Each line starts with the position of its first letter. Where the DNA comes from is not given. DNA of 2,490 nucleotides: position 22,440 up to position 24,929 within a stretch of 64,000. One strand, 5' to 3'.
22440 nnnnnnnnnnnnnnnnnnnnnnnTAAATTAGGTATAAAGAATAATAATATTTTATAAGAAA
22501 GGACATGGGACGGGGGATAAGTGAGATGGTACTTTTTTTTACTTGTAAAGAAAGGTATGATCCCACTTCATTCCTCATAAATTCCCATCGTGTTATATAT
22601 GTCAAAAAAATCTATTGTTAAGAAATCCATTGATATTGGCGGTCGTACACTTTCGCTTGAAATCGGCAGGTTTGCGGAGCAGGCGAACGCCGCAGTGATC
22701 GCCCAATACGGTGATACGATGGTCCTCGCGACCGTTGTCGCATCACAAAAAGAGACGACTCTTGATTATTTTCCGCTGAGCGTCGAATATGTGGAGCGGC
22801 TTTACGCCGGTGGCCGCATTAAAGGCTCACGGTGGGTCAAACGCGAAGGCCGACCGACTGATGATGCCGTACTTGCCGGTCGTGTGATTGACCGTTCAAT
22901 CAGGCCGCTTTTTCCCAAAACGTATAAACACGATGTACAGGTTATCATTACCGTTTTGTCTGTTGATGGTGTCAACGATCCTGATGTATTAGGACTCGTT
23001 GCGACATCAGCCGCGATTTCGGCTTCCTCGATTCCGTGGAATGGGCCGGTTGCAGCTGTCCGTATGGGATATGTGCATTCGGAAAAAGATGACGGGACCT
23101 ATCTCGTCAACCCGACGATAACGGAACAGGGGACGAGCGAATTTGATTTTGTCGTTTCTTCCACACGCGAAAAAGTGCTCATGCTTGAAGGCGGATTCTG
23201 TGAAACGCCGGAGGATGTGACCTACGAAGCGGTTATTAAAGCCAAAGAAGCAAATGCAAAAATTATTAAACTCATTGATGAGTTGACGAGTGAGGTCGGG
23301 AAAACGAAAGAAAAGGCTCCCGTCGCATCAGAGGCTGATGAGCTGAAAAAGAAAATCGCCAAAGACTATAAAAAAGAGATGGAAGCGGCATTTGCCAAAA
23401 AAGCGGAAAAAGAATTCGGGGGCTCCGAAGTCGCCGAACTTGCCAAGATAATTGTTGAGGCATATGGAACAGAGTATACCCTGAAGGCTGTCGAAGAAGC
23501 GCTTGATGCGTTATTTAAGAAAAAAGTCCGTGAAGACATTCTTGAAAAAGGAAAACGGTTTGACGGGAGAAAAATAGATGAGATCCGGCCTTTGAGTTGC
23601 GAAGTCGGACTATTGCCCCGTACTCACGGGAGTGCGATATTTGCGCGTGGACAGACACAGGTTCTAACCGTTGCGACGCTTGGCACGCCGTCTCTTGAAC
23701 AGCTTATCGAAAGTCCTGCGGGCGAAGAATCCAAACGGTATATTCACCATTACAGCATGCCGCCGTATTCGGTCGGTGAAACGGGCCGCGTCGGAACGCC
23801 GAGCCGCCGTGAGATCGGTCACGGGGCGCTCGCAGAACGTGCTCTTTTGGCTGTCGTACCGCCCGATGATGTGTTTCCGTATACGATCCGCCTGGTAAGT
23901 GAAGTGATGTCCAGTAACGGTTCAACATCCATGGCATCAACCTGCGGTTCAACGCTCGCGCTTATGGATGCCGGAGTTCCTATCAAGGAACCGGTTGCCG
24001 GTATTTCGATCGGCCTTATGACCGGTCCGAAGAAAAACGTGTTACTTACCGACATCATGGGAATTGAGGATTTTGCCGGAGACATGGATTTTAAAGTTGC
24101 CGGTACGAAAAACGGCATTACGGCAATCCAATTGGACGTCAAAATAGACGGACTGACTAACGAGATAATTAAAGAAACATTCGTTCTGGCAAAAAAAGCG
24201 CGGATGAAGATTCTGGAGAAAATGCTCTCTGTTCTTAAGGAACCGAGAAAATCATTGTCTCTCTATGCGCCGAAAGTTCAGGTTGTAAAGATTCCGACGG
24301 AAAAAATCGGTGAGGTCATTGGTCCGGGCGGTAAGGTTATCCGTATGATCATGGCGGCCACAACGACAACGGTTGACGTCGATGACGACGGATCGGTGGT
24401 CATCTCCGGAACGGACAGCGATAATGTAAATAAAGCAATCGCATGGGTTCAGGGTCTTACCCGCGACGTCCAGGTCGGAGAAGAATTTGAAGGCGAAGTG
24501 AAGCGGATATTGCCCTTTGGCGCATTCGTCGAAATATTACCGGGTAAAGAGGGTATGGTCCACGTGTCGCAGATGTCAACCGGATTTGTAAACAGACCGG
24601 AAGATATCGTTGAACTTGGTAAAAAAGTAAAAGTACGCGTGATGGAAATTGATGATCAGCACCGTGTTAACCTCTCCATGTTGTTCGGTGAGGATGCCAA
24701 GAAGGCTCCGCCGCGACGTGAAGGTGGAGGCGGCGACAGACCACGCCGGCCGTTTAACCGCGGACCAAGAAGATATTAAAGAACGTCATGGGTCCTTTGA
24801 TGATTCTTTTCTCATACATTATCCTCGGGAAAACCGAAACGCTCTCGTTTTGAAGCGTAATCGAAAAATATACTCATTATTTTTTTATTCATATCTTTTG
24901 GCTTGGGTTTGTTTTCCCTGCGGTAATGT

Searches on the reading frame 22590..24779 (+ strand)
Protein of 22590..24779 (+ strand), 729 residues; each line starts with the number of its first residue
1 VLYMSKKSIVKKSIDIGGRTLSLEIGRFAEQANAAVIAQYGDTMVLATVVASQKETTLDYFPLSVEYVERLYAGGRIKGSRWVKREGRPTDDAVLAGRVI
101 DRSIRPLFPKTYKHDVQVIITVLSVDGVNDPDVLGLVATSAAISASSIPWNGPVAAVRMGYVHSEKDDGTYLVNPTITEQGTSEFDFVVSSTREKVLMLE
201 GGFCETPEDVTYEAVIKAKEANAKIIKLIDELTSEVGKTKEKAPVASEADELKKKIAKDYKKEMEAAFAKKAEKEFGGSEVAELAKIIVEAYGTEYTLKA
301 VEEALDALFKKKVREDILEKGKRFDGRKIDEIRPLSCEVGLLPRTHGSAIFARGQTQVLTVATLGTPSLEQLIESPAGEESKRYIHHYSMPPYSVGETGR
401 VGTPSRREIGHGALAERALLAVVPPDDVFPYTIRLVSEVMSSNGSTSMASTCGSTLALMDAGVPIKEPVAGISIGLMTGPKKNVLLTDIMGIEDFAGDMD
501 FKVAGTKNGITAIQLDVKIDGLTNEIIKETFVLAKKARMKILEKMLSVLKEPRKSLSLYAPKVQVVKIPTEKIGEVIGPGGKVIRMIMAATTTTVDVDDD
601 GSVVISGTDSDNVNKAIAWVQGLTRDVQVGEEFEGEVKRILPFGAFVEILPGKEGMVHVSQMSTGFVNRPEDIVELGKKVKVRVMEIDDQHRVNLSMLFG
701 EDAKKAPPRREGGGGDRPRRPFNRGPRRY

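Call 8: search_protein_families(library=pfam, proteins=[window:22590-24779:+], max_evalue=0.0001)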
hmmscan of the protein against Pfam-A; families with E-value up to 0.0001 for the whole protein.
window:22590-24779:+ (729 aa): 6 families
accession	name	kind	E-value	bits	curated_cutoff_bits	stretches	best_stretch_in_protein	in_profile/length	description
PF01138.27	RNase_PH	-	8.2e-56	188.4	25.5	2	331-464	1-130/130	3' exoribonuclease family, domain 1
PF00575.29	S1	-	1.9e-17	63.8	22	1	627-697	2-73/74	S1 RNA binding domain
PF03725.20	RNase_PH_C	-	2.3e-15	56.7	20.8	1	152-219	1-65/67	3' exoribonuclease family, domain 2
PF00013.35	KH_1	-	6e-12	45.6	21.5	1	564-621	2-65/66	KH domain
PF03726.19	PNPase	-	5.7e-07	30.4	24.6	1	251-328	1-81/81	Polyribonucleotide nucleotidyltransferase, RNA binding domain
PF23459.1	S1_RRP5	-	7.6e-06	26.8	27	1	628-692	2-66/72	RRP5 S1 domain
